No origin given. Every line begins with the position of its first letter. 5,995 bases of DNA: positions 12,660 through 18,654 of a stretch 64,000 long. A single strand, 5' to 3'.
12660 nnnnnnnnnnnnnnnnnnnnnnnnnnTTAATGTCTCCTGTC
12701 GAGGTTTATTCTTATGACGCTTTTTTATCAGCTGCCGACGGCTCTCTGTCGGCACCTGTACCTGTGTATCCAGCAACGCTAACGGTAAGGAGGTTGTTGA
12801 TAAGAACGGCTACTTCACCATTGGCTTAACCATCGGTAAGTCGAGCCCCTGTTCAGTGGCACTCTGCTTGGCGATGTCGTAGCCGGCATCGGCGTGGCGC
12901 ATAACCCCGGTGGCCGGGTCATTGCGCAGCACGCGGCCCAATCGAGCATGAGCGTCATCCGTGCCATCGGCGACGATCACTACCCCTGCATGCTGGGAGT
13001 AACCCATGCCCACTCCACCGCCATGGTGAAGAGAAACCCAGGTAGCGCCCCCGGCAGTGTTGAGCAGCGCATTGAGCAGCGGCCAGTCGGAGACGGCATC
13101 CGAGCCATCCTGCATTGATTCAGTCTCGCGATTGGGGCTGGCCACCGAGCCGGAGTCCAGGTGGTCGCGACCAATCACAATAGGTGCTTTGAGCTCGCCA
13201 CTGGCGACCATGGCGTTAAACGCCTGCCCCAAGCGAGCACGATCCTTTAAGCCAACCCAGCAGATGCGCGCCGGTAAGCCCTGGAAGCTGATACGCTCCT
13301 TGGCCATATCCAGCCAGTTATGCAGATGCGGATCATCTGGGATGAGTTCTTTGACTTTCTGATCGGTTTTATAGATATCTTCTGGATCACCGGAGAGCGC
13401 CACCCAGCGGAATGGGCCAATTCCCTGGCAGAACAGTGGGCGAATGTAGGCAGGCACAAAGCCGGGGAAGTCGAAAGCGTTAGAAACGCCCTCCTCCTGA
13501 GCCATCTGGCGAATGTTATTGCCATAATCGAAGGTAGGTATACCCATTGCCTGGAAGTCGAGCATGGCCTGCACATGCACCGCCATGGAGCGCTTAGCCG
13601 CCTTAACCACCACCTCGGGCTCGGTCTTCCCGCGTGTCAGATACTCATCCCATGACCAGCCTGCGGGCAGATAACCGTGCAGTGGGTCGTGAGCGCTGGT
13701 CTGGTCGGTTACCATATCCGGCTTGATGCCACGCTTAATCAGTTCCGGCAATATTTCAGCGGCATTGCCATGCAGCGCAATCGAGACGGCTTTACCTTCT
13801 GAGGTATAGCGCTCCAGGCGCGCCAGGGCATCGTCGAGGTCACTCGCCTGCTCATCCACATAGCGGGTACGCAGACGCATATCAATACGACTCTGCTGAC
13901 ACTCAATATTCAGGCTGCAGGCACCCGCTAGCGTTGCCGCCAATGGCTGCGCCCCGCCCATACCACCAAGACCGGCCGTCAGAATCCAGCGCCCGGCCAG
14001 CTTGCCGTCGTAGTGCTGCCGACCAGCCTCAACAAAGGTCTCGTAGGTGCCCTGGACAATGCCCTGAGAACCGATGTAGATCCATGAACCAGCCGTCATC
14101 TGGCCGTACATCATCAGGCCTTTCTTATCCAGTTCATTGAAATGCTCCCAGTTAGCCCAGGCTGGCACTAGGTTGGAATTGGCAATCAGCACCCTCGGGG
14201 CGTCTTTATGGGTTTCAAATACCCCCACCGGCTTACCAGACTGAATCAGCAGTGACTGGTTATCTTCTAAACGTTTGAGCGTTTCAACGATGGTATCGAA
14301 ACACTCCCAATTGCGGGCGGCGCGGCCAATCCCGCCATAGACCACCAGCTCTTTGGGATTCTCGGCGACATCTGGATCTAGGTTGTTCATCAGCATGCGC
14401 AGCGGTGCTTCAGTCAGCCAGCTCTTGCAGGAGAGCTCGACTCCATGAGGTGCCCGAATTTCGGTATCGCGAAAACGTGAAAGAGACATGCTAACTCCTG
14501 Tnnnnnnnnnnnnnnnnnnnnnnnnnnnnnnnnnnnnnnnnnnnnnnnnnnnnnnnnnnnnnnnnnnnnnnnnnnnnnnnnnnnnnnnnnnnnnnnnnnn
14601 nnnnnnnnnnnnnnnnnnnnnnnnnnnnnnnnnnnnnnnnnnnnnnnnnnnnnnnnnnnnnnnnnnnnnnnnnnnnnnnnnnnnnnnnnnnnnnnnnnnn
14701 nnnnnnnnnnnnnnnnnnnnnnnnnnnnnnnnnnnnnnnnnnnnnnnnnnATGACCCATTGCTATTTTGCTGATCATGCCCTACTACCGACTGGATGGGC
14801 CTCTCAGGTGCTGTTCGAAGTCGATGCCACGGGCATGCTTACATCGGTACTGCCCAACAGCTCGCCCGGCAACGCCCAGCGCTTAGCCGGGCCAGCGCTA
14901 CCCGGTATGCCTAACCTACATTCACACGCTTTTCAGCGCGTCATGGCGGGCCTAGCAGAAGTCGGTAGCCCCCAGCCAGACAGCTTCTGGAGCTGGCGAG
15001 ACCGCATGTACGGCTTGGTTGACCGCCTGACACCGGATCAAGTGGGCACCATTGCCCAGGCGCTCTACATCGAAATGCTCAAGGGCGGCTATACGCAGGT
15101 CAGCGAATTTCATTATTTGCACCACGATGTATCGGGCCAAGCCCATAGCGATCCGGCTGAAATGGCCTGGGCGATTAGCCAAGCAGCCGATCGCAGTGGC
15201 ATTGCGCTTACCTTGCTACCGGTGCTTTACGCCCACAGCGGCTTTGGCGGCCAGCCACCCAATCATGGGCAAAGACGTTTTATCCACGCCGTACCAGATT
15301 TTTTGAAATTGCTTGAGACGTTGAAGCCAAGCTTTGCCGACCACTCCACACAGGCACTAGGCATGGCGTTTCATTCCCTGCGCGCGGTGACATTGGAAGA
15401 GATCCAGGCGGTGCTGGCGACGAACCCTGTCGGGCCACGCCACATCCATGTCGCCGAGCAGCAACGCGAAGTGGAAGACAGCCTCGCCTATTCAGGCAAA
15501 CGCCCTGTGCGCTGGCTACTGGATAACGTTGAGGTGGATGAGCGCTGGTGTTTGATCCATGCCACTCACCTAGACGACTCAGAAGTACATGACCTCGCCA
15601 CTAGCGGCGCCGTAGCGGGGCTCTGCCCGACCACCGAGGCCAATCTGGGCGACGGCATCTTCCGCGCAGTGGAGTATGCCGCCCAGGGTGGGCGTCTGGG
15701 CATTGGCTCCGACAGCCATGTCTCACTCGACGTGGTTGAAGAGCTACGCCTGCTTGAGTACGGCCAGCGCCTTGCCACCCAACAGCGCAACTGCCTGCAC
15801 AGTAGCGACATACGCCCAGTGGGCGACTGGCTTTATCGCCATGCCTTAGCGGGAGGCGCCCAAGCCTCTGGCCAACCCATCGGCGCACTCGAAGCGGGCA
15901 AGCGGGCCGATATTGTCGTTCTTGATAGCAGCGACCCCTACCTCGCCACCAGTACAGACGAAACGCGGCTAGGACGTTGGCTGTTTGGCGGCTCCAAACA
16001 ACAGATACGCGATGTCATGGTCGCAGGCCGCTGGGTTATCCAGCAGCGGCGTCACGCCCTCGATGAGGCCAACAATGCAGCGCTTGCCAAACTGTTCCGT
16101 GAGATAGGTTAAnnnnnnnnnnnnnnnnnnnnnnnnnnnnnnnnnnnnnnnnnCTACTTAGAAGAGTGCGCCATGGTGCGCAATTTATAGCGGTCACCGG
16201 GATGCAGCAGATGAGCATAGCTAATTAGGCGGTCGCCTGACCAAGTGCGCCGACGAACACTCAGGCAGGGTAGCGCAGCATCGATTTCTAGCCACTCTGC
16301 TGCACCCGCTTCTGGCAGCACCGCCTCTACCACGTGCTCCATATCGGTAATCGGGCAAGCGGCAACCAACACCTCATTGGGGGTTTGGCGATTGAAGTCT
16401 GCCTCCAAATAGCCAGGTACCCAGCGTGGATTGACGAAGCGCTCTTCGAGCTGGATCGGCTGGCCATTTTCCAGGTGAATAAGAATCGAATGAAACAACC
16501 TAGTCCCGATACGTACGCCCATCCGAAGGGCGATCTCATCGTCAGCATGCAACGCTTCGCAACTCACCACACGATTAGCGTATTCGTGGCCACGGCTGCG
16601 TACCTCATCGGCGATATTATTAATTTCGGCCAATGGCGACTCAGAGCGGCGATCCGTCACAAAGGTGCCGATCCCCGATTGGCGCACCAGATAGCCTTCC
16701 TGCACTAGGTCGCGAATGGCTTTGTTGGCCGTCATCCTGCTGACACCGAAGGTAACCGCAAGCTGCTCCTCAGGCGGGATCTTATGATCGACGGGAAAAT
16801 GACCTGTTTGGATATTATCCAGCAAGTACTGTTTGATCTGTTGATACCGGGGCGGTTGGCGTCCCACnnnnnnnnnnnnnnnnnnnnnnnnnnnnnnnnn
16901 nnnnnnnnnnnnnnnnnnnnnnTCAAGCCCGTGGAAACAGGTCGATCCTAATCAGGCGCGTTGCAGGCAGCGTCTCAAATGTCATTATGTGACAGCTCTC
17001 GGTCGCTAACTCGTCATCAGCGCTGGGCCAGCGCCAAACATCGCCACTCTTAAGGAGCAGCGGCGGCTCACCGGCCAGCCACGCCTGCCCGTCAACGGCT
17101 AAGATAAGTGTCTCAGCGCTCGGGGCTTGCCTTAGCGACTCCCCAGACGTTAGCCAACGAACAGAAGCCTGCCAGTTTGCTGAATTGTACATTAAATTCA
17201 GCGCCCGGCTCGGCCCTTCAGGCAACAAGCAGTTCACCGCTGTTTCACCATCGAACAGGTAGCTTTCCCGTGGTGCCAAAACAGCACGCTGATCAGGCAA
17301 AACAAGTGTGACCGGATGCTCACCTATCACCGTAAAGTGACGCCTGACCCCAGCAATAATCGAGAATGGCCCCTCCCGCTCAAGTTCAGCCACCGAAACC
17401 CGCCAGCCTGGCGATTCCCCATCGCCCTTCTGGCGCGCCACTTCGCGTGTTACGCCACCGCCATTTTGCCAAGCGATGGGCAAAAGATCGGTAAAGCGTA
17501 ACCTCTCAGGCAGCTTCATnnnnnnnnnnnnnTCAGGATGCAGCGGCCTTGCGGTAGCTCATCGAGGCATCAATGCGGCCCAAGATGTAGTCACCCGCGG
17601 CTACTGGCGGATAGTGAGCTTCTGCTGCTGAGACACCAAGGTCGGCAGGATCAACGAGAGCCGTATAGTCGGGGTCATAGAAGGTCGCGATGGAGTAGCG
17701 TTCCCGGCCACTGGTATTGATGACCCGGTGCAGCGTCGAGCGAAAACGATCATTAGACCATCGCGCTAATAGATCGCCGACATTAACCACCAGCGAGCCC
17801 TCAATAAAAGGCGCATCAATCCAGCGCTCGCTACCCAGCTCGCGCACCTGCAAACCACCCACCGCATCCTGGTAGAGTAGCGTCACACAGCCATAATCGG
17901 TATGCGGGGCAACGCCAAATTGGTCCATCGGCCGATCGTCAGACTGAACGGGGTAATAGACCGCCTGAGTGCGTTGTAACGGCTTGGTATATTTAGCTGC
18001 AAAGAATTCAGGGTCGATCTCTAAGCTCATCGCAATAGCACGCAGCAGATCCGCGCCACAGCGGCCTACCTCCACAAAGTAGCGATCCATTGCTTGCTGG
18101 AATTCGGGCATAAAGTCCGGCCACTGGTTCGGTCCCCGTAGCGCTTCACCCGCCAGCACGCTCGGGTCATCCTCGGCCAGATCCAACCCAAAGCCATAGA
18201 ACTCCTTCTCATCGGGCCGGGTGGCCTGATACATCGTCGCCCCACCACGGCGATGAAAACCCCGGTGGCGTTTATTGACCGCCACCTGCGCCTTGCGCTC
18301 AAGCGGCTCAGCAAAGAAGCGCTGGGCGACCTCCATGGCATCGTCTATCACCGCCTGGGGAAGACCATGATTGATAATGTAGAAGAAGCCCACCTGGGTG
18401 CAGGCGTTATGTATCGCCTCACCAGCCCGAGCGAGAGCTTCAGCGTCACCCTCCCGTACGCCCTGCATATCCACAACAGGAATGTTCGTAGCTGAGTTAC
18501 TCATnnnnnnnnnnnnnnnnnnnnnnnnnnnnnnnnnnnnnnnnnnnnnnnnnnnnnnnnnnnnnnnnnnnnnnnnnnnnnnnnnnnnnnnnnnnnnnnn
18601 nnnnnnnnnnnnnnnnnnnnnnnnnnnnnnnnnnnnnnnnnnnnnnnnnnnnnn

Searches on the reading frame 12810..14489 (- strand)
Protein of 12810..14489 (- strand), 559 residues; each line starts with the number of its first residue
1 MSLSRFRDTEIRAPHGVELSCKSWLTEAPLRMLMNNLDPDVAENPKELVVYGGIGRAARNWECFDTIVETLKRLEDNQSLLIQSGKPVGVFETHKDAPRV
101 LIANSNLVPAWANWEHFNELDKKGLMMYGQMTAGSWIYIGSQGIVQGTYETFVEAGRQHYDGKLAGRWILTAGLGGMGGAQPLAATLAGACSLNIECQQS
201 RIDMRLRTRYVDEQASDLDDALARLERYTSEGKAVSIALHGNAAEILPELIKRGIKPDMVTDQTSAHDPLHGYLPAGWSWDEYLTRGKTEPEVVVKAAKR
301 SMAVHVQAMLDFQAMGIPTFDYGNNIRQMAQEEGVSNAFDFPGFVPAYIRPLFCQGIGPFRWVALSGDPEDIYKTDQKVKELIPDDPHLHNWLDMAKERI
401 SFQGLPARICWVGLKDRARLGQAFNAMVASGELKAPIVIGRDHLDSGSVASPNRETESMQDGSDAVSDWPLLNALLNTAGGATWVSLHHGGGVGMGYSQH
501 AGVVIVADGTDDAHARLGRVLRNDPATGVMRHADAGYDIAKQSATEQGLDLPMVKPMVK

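Call 6: search_protein_families(library=ncbifam, proteins=[window:12810-14489:-])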
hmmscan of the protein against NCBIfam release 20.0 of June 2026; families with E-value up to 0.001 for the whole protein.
window:12810-14489:- (559 aa): 3 families
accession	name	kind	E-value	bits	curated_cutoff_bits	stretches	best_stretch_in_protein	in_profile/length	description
TIGR01228.2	hutU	equivalog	3e-297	986.6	375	1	10-553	2-545/545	urocanate hydratase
NF058531.1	CH3_S_urocan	exception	2.2e-212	706.2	880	1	10-549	2-534/535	S-methyl thiourocanate hydratase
NF058530.1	thiouroc_hyd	equivalog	7.6e-206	684.9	930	1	18-549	1-530/535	thiourocanate hydratase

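Call 7: search_protein_families(library=pfam, proteins=[window:12810-14489:-])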
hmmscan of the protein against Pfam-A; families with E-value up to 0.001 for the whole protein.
window:12810-14489:- (559 aa): 3 families
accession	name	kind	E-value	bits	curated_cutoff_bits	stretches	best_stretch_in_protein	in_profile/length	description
PF17392.7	Urocanase_C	-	4e-92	307.5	23.6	1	351-545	1-195/196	Urocanase C-terminal domain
PF01175.24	Urocanase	-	1.5e-87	293.1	23.2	1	140-348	1-209/209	Urocanase Rossmann-like domain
PF17391.7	Urocanase_N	-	5.6e-62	207.6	23.2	1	11-137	1-127/127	Urocanase N-terminal domain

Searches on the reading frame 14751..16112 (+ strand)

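Call 6: search_protein_families(library=ncbifam, proteins=[window:14751-16112:+])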
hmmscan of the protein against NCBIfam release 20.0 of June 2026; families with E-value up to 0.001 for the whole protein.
window:14751-16112:+ (453 aa): 23 families
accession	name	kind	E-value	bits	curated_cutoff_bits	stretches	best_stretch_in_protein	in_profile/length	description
NF006682.0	PRK09229.1-3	equivalog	1.3e-209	696.5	637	1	4-452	3-452/454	formimidoylglutamate deiminase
TIGR02022.1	hutF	equivalog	1.4e-193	643.7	413.05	1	3-451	2-452/455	formimidoylglutamate deiminase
NF006684.0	PRK09229.1-5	equivalog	1.7e-192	640.2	525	1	5-450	4-451/456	formimidoylglutamate deiminase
NF006683.0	PRK09229.1-4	equivalog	5.8e-173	576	654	1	3-449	8-452/457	formimidoylglutamate deiminase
NF006680.0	PRK09229.1-1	equivalog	3.4e-157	523.9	810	1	3-443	6-449/460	formimidoylglutamate deiminase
NF006681.0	PRK09229.1-2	equivalog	2.1e-118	395.9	362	1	3-452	5-447/451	formimidoylglutamate deiminase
NF006055.0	PRK08203.1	equivalog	6.7e-34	117.2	532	1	50-437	61-433/455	8-oxoguanine deaminase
NF006549.0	PRK09045.1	equivalog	2.1e-25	89.2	540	1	198-440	185-426/444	TRZ/ATZ family hydrolase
NF005540.0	PRK07203.1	equivalog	7e-25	87.6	444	1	49-441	57-426/444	putative aminohydrolase SsnA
TIGR03314.1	Se_ssnA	subfamily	3.7e-23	82.1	455.5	1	23-444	32-428/441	putative selenium metabolism protein SsnA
NF009059.0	PRK12393.1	equivalog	1.4e-22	80.1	543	1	50-433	61-434/460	amidohydrolase family protein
NF005557.0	PRK07228.1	equivalog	6.7e-22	77.8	522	1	231-436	216-419/445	5'-deoxyadenosine deaminase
NF012037.0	PRK15493.1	equivalog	1e-17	64.1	779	1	50-439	58-419/435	bifunctional S-methyl-5'-thioadenosine deaminase/S-adenosylhomocysteine deaminase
NF004801.0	PRK06151.1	subfamily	1.1e-17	64.1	416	1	229-435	237-443/491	chlorohydrolase family protein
NF005211.0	PRK06687.1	equivalog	1.4e-16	60.3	703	1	228-433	210-412/419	TRZ/ATZ family protein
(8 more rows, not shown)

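Call 7: search_protein_families(library=pfam, proteins=[window:14751-16112:+])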
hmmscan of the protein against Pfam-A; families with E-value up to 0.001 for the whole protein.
window:14751-16112:+ (453 aa): 3 families
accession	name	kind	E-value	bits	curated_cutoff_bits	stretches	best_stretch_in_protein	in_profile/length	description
PF01979.26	Amidohydro_1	-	2e-25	90.2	25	1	50-429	3-345/345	Amidohydrolase family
PF07969.17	Amidohydro_3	-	6e-06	26.4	29.7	1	265-429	308-471/472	Amidohydrolase family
PF22429.2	HutF_N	-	1.7e-05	24.9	25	1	5-44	4-42/45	Formimidoylglutamate deiminase HutF, N-terminal domain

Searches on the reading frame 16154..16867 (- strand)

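Call 6: search_protein_families(library=ncbifam, proteins=[window:16154-16867:-])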
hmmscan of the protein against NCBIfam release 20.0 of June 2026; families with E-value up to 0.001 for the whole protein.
window:16154-16867:- (237 aa): 23 families
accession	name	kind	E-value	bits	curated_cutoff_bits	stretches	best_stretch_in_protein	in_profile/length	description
TIGR02018.2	his_ut_repres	equivalog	7.9e-86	287.1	220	1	8-231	1-224/226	histidine utilization transcriptional repressor HutC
NF011575.0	PRK14999.1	equivalog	3.2e-64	216.5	424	1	6-231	12-237/241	histidine utilization repressor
TIGR02325.1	C_P_lyase_phnF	equivalog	1.9e-25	89.8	156.8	1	6-226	8-231/238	phosphonate metabolism transcriptional regulator PhnF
NF008491.0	PRK11402.1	subfamily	2e-25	89.7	269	1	6-222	11-229/243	GntR family transcriptional regulator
NF041547.1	GntR_LSA1692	equivalog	3.3e-22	79.3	275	1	7-230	2-227/233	GntR family transcriptional regulator, LSA1692 subfamily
TIGR03337.1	phnR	equivalog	2.1e-18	66.9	296.75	1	7-209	2-205/231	phosphonate utilization transcriptional regulator PhnR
NF007292.0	PRK09764.1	equivalog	4.6e-18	65.3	281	1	5-234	4-235/240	GntR family transcriptional regulator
TIGR02404.1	trehalos_R_Bsub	equivalog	2.3e-15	56.9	211.95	1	8-122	2-118/233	trehalose operon repressor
NF007486.0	PRK10079.1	equivalog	1.1e-14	54.8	363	1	5-206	11-212/241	phosphonate metabolism transcriptional regulator PhnF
NF052282.1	PLP_TF_PdxR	equivalog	3.9e-14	52.6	320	1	7-84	2-77/448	MocR-like pyridoxine biosynthesis transcription factor PdxR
NF052441.1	TransRegRv0792c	equivalog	1.1e-11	44.5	400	1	9-228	19-241/260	Rv0792c family HTH-type transcriptional regulator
NF052286.1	ecto_TF_EhuR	exception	6.4e-10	38.2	480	1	5-77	10-82/458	MocR-like ectoine utilization transcription factor EhuR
NF047563.1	modulin_PmtR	equivalog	9.9e-10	38.5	200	1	5-75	11-81/125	PSM export ABC transporter transcriptional regulator PmtR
NF007741.0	PRK10421.1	equivalog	1.6e-09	37.6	311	1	10-76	11-77/262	transcriptional regulator LldR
NF052290.2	MocR_like_YczR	exception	4.2e-09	35.6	487.4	1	4-76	17-89/458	MocR-like transcription factor YczR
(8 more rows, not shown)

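Call 7: search_protein_families(library=pfam, proteins=[window:16154-16867:-])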
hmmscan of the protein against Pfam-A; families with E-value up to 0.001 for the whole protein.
window:16154-16867:- (237 aa): 2 families
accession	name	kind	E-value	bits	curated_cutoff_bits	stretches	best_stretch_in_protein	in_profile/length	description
PF07702.18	UTRA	-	5.5e-34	117.4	23.8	1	91-228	1-141/141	UTRA domain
PF00392.27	GntR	-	3.8e-19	68.5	27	1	8-70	2-64/64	Bacterial regulatory proteins, gntR family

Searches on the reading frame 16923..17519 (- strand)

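Call 6: search_protein_families(library=ncbifam, proteins=[window:16923-17519:-])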
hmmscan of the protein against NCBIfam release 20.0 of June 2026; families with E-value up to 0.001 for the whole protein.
window:16923-17519:- (198 aa): 1 family
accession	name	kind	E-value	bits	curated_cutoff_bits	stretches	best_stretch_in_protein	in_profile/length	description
NF008488.0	PRK11396.1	equivalog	1.1e-07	31.8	292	1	16-162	13-158/191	environmental stress-induced protein Ves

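Call 7: search_protein_families(library=pfam, proteins=[window:16923-17519:-])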
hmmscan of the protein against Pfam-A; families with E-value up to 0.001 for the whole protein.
window:16923-17519:- (198 aa): 1 family
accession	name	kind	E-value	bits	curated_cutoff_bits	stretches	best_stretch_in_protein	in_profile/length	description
PF05962.17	HutD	-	2.6e-28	99.8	25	1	16-168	8-167/181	HutD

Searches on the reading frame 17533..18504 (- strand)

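Call 6: search_protein_families(library=ncbifam, proteins=[window:17533-18504:-])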
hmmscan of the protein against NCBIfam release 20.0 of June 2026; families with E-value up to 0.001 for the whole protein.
window:17533-18504:- (323 aa): 0 families

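Call 7: search_protein_families(library=pfam, proteins=[window:17533-18504:-])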
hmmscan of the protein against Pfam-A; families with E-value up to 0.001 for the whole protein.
window:17533-18504:- (323 aa): 2 families
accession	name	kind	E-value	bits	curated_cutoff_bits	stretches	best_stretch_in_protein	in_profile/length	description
PF14226.12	DIOX_N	-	2.5e-30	106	27.3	1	8-130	1-116/117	non-haem dioxygenase in morphine synthesis N-terminal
PF03171.26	2OG-FeII_Oxy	-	8e-28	97.2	23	1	181-278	7-101/101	2OG-Fe(II) oxygenase superfamily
